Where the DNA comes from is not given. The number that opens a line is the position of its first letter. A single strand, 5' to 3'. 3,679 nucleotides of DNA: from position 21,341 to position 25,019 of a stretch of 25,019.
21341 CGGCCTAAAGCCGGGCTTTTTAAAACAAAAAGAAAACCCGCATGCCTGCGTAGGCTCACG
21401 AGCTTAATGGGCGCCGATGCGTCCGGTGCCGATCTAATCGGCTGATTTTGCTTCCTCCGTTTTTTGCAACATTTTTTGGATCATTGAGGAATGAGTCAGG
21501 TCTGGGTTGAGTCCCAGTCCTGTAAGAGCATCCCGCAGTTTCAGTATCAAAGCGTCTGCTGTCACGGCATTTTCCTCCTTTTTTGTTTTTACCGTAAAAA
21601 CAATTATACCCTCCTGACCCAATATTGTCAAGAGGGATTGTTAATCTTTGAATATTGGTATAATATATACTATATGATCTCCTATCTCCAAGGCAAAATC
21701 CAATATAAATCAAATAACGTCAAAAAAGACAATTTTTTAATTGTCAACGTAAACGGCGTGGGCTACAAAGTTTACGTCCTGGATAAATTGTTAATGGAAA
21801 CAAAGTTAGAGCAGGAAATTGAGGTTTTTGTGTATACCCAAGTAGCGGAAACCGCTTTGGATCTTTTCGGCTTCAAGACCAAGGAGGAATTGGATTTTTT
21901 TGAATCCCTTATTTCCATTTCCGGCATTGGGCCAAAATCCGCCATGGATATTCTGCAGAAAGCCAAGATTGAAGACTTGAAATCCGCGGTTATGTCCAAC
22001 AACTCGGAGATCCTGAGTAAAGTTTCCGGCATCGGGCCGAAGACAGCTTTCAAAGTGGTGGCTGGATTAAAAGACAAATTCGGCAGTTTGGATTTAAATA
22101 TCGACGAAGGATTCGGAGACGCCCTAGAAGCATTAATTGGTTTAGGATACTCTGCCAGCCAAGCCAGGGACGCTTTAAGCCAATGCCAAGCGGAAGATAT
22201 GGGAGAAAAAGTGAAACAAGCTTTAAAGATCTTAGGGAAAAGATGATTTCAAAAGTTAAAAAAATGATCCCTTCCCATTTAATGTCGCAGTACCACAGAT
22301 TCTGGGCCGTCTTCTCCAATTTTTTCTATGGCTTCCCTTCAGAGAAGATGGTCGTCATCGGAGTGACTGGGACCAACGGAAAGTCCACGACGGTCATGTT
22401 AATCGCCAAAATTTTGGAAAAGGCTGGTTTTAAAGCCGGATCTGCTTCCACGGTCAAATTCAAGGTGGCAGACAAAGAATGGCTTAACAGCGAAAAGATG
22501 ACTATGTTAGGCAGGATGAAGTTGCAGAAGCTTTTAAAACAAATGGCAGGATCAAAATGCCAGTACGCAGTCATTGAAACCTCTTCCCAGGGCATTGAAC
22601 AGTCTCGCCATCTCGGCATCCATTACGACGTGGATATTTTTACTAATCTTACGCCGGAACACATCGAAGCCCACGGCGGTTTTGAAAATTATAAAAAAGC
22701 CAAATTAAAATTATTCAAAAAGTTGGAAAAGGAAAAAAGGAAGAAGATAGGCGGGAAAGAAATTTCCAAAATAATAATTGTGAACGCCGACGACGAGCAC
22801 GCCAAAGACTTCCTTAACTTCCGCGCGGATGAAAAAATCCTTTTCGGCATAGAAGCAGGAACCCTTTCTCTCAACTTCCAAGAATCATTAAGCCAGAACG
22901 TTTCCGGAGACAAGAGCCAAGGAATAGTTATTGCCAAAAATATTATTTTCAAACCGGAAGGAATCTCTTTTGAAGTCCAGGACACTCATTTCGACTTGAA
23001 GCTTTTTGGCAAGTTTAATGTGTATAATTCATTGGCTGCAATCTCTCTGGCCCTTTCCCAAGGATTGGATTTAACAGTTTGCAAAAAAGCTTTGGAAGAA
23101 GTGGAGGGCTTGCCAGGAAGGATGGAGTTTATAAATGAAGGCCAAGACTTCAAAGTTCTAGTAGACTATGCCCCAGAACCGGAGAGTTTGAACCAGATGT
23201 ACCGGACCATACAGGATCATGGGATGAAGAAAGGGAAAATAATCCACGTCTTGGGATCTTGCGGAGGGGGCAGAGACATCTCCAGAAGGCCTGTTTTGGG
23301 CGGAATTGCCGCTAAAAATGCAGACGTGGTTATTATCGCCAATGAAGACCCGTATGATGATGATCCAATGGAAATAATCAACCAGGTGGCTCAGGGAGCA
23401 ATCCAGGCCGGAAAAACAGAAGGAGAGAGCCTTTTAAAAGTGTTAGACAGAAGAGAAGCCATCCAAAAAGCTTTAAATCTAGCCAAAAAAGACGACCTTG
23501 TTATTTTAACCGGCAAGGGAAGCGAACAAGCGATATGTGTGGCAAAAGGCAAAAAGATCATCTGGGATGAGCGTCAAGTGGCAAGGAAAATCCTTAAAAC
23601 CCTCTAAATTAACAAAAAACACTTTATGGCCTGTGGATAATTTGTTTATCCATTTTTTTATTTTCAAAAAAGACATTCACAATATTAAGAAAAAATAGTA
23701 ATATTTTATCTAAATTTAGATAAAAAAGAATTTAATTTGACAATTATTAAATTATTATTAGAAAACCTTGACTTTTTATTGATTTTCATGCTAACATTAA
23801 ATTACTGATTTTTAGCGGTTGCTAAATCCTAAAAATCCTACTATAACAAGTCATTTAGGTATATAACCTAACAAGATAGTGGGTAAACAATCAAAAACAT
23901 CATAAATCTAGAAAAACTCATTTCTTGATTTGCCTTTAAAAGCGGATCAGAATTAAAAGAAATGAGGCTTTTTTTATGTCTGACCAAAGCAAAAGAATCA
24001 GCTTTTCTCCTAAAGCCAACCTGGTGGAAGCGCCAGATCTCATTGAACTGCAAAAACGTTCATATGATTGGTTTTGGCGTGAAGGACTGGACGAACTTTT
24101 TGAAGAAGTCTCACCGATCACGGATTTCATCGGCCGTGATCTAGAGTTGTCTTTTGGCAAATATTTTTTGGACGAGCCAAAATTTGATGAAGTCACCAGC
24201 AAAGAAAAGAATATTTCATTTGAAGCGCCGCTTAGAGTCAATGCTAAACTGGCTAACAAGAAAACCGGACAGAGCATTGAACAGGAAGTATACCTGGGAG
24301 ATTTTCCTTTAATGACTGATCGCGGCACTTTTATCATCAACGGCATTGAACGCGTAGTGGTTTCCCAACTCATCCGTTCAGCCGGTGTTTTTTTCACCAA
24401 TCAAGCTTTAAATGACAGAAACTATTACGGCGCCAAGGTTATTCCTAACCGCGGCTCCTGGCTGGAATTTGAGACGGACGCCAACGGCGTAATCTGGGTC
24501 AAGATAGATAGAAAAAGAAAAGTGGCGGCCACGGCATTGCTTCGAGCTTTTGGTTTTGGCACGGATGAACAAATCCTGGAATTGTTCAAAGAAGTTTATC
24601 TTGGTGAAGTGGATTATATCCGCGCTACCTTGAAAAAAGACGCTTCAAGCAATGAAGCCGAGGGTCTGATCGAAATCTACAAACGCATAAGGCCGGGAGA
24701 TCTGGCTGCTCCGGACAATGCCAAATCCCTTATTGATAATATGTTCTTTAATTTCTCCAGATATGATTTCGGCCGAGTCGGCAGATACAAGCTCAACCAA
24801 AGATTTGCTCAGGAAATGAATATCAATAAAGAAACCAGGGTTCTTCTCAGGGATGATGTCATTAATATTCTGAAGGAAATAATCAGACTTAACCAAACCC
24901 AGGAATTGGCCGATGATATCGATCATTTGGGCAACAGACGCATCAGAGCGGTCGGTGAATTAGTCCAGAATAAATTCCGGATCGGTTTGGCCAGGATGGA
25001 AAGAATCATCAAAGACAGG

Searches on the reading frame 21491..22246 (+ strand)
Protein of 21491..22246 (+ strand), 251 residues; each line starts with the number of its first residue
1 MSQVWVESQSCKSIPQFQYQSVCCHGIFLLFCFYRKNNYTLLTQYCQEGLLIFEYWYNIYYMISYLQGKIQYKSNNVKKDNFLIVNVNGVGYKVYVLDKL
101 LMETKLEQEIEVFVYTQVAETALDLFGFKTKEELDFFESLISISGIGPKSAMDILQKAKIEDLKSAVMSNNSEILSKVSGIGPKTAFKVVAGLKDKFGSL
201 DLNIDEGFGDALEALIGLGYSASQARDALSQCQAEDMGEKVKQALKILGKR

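Call 11: search_protein_families(library=pfam, proteins=[window:21491-22246:+], max_evalue=0.01)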
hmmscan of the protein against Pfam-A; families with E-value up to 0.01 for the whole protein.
window:21491-22246:+ (251 aa): 9 families
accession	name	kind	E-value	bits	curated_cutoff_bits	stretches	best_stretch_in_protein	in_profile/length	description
PF01330.27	RuvA_N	-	6.8e-14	52.1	23.6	1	62-127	1-61/61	RuvA N terminal domain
PF14520.12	HHH_5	-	4.4e-13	49.9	27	1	137-195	1-57/57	Helix-hairpin-helix domain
PF07499.19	RuvA_C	-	1.2e-08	35.8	24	1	209-248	4-46/47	RuvA, C-terminal domain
PF00633.29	HHH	-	1.1e-06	28.6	24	0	174-186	12-24/30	Helix-hairpin-helix motif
PF01367.25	5_3_exonuc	-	0.00053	20.9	40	0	166-192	11-37/97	5'-3' exonuclease, C-terminal SAM fold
PF21176.3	RecR_HhH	-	0.004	17.4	27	0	138-151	6-19/45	RecR, helix-hairpin-helix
PF12836.13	HHH_3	-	0.0046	17.5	27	0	173-191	14-32/65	Helix-hairpin-helix motif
PF12826.13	HHH_2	-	0.0046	17.5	27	0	167-191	29-53/64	Helix-hairpin-helix motif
PF00416.27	Ribosomal_S13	-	0.0053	17.6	31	0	138-166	15-43/128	Ribosomal protein S13/S18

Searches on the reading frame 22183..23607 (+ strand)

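Call 11: search_protein_families(library=pfam, proteins=[window:22183-23607:+], max_evalue=0.01)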
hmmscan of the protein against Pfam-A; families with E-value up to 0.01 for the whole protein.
window:22183-23607:+ (474 aa): 2 families
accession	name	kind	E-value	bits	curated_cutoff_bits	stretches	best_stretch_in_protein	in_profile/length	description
PF08245.18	Mur_ligase_M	-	4e-41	141.6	24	1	61-289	1-199/200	Mur ligase middle domain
PF02875.26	Mur_ligase_C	-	4e-22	79.8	28.4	1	312-446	1-127/127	Mur ligase, glutamate ligase domain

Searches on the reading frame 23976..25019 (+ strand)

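Call 11: search_protein_families(library=pfam, proteins=[window:23976-25019:+], max_evalue=0.01)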
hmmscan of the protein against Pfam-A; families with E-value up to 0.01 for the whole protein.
window:23976-25019:+ (348 aa): 2 families
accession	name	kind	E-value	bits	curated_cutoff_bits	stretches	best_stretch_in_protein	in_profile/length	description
PF04561.19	RNA_pol_Rpb2_2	-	8.9e-26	91.2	21.7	1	146-324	14-190/190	RNA polymerase Rpb2, domain 2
PF04563.20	RNA_pol_Rpb2_1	-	4e-15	56.3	28.2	1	39-346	19-177/203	RNA polymerase beta subunit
